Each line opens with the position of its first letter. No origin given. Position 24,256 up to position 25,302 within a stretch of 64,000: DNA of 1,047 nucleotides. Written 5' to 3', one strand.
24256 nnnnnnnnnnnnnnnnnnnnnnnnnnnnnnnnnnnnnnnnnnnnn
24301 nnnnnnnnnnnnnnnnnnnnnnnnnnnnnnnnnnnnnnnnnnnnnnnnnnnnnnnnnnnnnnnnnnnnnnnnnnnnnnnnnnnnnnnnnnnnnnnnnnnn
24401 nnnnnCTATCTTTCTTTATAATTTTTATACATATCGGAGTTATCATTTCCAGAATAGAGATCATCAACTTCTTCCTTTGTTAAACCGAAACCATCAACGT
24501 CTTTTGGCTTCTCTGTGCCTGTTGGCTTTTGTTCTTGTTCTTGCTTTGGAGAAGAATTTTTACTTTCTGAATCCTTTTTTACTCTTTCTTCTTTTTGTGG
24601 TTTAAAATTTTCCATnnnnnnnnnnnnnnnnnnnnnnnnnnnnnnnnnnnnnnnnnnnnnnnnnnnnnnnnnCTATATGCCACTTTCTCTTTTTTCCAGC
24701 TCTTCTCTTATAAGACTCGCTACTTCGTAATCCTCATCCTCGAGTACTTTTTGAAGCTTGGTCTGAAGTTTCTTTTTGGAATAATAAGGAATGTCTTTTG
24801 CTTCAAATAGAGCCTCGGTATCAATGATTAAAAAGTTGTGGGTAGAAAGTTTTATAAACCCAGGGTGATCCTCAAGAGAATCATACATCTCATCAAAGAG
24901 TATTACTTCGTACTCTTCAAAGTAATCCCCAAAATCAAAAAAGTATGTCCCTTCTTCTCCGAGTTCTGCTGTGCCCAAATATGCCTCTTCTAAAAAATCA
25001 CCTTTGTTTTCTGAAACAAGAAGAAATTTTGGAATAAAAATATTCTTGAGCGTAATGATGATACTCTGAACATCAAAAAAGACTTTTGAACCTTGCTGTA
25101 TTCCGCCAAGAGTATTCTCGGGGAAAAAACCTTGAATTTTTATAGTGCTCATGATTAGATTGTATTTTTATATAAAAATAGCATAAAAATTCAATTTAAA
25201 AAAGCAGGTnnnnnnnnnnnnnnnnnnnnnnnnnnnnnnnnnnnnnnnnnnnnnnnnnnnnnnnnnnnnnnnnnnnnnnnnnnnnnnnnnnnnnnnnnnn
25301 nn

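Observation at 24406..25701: Tandem paralogous unknown proteins with C-terminal UVR-like motifs, plus a small acidic protein, immediately upstream of the T-box-mrr-aspS unit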

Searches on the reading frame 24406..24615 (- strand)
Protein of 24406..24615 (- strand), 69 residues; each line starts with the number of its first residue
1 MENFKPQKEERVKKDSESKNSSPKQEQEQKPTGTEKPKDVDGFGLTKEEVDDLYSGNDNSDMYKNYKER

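Call 4: search_protein_families(library=pfam, proteins=[window:24406-24615:-], max_evalue=1)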
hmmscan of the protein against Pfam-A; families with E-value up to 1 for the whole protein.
window:24406-24615:- (69 aa): 0 families

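Call 5: search_protein_families(library=ncbifam, proteins=[window:24406-24615:-], max_evalue=1)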
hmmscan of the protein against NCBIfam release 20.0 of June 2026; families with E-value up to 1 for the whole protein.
window:24406-24615:- (69 aa): 0 families

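Call 6: search_protein_families(library=padloc, proteins=[window:24406-24615:-], max_evalue=1)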
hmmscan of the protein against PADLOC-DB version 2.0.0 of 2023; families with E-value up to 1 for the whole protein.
window:24406-24615:- (69 aa): 0 families

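Call 21: search_protein_families(library=phrogs, proteins=[window:24406-24615:-], max_evalue=1)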
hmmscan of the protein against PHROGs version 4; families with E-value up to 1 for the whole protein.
window:24406-24615:- (69 aa): 1 family
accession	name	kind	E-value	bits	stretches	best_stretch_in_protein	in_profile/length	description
phrog_27327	-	unknown function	0.17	13.1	1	35-66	6-36/80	-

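Call 70: list_cluster_members(proteins=[window:24406-24615:-, window:25769-26158:-, P0001, P0004])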
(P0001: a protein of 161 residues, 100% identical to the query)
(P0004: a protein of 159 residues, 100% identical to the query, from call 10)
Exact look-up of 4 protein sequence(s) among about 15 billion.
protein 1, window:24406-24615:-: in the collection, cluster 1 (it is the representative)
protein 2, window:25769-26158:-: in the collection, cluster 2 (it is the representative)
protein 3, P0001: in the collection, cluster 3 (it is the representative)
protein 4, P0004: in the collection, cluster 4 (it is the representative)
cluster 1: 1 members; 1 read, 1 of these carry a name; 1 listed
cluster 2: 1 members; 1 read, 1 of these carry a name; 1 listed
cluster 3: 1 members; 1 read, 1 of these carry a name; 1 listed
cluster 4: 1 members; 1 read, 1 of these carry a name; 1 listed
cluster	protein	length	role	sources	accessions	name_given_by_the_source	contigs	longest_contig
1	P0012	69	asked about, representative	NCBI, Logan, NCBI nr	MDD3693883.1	MAG: hypothetical protein PHC89_00595 [Candidatus Pacebacteria bacterium] | hypothetical protein [Candidatus Paceibacterota bacterium]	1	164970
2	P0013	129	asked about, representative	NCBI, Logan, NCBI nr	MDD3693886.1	MAG: hypothetical protein PHC89_00610 [Candidatus Pacebacteria bacterium] | hypothetical protein [Candidatus Paceibacterota bacterium]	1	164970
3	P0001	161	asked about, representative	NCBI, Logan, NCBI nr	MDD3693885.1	MAG: UvrB/UvrC motif-containing protein [Candidatus Pacebacteria bacterium] | UvrB/UvrC motif-containing protein [Candidatus Paceibacterota bacterium]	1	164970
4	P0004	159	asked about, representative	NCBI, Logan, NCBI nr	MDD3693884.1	MAG: hypothetical protein PHC89_00600 [Candidatus Pacebacteria bacterium] | hypothetical protein [Candidatus Paceibacterota bacterium]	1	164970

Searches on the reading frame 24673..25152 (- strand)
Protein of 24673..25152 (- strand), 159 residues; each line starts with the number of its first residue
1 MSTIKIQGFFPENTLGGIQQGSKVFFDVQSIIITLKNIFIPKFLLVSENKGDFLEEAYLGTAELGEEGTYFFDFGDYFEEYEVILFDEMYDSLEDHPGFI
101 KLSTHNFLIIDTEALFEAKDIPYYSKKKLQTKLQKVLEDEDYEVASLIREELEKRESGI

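Call 4: search_protein_families(library=pfam, proteins=[window:24673-25152:-], max_evalue=1)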
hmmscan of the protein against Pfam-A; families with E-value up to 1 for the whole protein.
window:24673-25152:- (159 aa): 1 family
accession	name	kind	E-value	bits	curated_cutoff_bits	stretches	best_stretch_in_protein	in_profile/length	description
PF02151.25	UVR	-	0.13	12.5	21.5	1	127-154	5-32/36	UvrB/uvrC motif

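Call 5: search_protein_families(library=ncbifam, proteins=[window:24673-25152:-], max_evalue=1)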
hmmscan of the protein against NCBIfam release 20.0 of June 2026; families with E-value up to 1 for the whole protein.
window:24673-25152:- (159 aa): 0 families

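Call 6: search_protein_families(library=padloc, proteins=[window:24673-25152:-], max_evalue=1)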
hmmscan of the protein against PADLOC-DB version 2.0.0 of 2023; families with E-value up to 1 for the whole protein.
window:24673-25152:- (159 aa): 0 families

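Call 10: find_homologous_proteins(query=window:24673-25152:-, max_evalue=0.01)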
Query window:24673-25152:- (159 aa): 3 proteins with E <= 0.01 among 58 candidates.
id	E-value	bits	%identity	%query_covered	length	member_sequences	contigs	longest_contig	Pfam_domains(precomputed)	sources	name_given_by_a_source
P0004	2.0e-96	338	100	100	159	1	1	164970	-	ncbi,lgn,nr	ncbi:MAG: hypothetical protein PHC89_00600 [Candidatus Pacebacteria bacterium]|nr:hypothetical prote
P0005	3.7e-77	276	82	99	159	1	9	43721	-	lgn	-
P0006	2.7e-59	218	77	85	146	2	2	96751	-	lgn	-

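Call 21: search_protein_families(library=phrogs, proteins=[window:24673-25152:-], max_evalue=1)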
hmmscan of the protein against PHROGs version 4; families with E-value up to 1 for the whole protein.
window:24673-25152:- (159 aa): 1 family
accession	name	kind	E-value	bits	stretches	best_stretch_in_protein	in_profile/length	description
phrog_25713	-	unknown function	0.74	11.4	1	31-61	12-42/80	-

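Call 37: predict_structure(alignment_id=A4)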
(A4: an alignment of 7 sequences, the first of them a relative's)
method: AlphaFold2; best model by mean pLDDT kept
length: 159 residues; sequences in the alignment: 7
mean_pLDDT: 73.0   pTM: 0.55
mean pLDDT of the five models: 73.0, 70.3, 61.5, 61.4, 56.8
residues with pLDDT >= 90: 21; 70-90: 81; 50-70: 36; < 50: 21
segments of 3 or more residues with pLDDT < 50: 1-9, 106-116
pLDDT, mean of each block of 10 residues (from residue 1): 32 81 88 76 88 85 82 77 60 66 53 49 77 89 89 77
secondary structure, 60 per line:
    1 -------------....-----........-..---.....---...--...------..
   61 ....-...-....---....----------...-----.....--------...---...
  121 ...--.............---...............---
elements in order: E23-27 E37-41 E45-47 E59-64 E70-73 H77-80 E99-103 H118-123 H126-138 H142-156

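Call 46: fold_search(model_id=the predicted structure, library=pdb)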
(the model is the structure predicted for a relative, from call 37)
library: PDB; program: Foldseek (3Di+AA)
matches with E <= 10: 39; with E <= 0.001: 0
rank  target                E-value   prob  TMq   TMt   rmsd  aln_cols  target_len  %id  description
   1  2d04_F                1.6e+00  0.05  0.12  0.16  11.9        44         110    9  Crystal structure of neoculin, a sweet protein with taste-modifying activity. (released 2006-06-20)
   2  1h9k                  3.4e+00  0.08  0.18  0.20   9.1        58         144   12  Two crystal structures of the cytoplasmic molybdate-binding protein ModG suggest a novel cooperative binding mechanism a (released 2001-05-11)
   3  5z1v_A                3.8e+00  0.04  0.13  0.31  11.8        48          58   14  Crystal structure of AvrPib (released 2018-09-05)
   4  2d04_C                4.3e+00  0.02  0.11  0.15   9.8        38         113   16  Crystal structure of neoculin, a sweet protein with taste-modifying activity. (released 2006-06-20)
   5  5z1v_D                4.9e+00  0.03  0.13  0.33  10.2        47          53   17  Crystal structure of AvrPib (released 2018-09-05)
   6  1u8r_H                5.2e+00  0.06  0.19  0.15  10.4       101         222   10  Crystal Structure of an IdeR-DNA Complex Reveals a Conformational Change in Activated IdeR for Base-specific Interacti (released 2004-10-05)
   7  9n5t_Z                5.5e+00  0.47  0.24  0.55   2.4        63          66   14  Mycobacterium smegmatis 70S ribosome with small molecule drug MK-7762 (released 2025-12-24)
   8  3vza_B                5.5e+00  0.03  0.11  0.17   8.2        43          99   16  Crystal structure of the chicken Spc24-Spc25 globular domain in complex with CENP-T peptide (released 2013-04-03)
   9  4ude_B                5.8e+00  0.11  0.18  0.30   5.2        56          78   14  An oligomerization domain confers pioneer properties to the LEAFY master floral regulator (released 2016-03-02)
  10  1h9j                  5.8e+00  0.06  0.18  0.20   9.2        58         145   12  Two crystal structures of the cytoplasmic molybdate-binding protein ModG suggest a novel cooperative binding mechanism a (released 2001-05-11)
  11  3vz9_B                5.8e+00  0.02  0.11  0.17   8.8        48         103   12  Crystal structure of the chicken Spc24-Spc25 globular domain (released 2013-04-03)
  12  4id2_A                5.8e+00  0.02  0.11  0.14  10.2        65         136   11  Crystal structure of a DUF4738 family protein (BACOVA_05496) from Bacteroides ovatus ATCC 8483 at 2.15 A resolution (released 2013-02-13)
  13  4xr7_J                5.8e+00  0.02  0.17  0.05  14.4       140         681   10  Structure of the Saccharomyces cerevisiae PAN2-PAN3 core complex (released 2015-01-28)
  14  8ufh_G                5.8e+00  0.01  0.15  0.08  14.2       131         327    8  Acinetobacter baylyi LptB2FG bound to Acinetobacter baylyi lipopolysaccharide and a macrocyclic peptide (released 2024-01-03)
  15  5wce_B                5.8e+00  0.01  0.13  0.07  16.4       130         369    6  Caulobacter crescentus pol III beta (released 2017-07-26)
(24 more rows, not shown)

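Call 50: find_related_loci(query=A4, collection=genome_contigs, flank=8000)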
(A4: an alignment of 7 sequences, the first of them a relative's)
Query A4 (159 aa) in genome_contigs; peptide patterns used: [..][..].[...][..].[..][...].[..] (x = any residue, [..] = any of these).
128 stretches matched a pattern; 1 encode a relative of the query (tblastn E <= 1e-3); 1 distinct loci.
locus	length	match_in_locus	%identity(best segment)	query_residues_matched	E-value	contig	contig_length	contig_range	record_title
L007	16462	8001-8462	30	3-152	1e-14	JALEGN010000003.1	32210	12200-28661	MAG: Candidatus Paceibacterota bacterium isolate CC_bin2 k97_43396, whole genome shotgun sequence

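Call 51: find_related_loci(query=A4, collection=metagenome_contigs, flank=8000)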
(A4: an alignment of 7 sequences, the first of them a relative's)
Query A4 (159 aa) in metagenome_contigs; peptide patterns used: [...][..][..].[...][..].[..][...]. (x = any residue, [..] = any of these).
600 stretches matched a pattern, but none encodes a relative of the query by tblastn (E <= 1e-3).

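Call 67: find_related_loci(query=A4, collection=viral_contigs, flank=5000)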
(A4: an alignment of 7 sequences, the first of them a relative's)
Query A4 (159 aa) in viral_contigs; peptide patterns used: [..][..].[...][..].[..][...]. (x = any residue, [..] = any of these).
543 stretches matched a pattern, but none encodes a relative of the query by tblastn (E <= 1e-3).

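Call 68: search_dna_similar(query=window:24673-25152:-, collection=phages, mode=protein, max_evalue=1, max_rows=10)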
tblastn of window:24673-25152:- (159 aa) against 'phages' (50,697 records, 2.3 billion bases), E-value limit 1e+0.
No match.
